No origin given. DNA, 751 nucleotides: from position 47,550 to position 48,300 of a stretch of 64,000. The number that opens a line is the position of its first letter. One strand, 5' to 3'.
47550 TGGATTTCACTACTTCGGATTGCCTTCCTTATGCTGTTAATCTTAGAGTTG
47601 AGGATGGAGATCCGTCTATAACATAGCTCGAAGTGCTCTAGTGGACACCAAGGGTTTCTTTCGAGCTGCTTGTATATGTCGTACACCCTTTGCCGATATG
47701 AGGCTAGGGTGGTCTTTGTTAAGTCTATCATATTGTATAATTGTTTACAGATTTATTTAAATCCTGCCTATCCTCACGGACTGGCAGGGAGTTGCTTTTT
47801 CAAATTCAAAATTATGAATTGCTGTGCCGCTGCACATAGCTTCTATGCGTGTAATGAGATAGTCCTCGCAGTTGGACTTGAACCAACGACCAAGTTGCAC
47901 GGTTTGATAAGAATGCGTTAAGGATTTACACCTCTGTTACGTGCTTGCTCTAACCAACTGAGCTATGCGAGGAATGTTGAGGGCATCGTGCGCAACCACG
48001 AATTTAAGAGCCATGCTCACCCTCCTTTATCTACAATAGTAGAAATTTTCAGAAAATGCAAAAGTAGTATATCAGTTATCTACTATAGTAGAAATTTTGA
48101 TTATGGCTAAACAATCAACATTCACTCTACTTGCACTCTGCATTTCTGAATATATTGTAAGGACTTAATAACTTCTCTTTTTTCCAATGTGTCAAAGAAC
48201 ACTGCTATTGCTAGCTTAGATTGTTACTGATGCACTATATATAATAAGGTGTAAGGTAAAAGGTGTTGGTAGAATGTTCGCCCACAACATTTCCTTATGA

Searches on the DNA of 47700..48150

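Call 65: search_rna_families(source=window, start=47700, end=48150, threshold=gathering, show_alignments=1)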
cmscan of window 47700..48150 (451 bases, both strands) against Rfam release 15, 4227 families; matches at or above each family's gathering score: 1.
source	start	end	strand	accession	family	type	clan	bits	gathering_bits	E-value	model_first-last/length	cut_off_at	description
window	47863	47972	-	RF00005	tRNA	Gene; tRNA;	CL00001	46.1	29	8.2e-09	1-71/71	no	tRNA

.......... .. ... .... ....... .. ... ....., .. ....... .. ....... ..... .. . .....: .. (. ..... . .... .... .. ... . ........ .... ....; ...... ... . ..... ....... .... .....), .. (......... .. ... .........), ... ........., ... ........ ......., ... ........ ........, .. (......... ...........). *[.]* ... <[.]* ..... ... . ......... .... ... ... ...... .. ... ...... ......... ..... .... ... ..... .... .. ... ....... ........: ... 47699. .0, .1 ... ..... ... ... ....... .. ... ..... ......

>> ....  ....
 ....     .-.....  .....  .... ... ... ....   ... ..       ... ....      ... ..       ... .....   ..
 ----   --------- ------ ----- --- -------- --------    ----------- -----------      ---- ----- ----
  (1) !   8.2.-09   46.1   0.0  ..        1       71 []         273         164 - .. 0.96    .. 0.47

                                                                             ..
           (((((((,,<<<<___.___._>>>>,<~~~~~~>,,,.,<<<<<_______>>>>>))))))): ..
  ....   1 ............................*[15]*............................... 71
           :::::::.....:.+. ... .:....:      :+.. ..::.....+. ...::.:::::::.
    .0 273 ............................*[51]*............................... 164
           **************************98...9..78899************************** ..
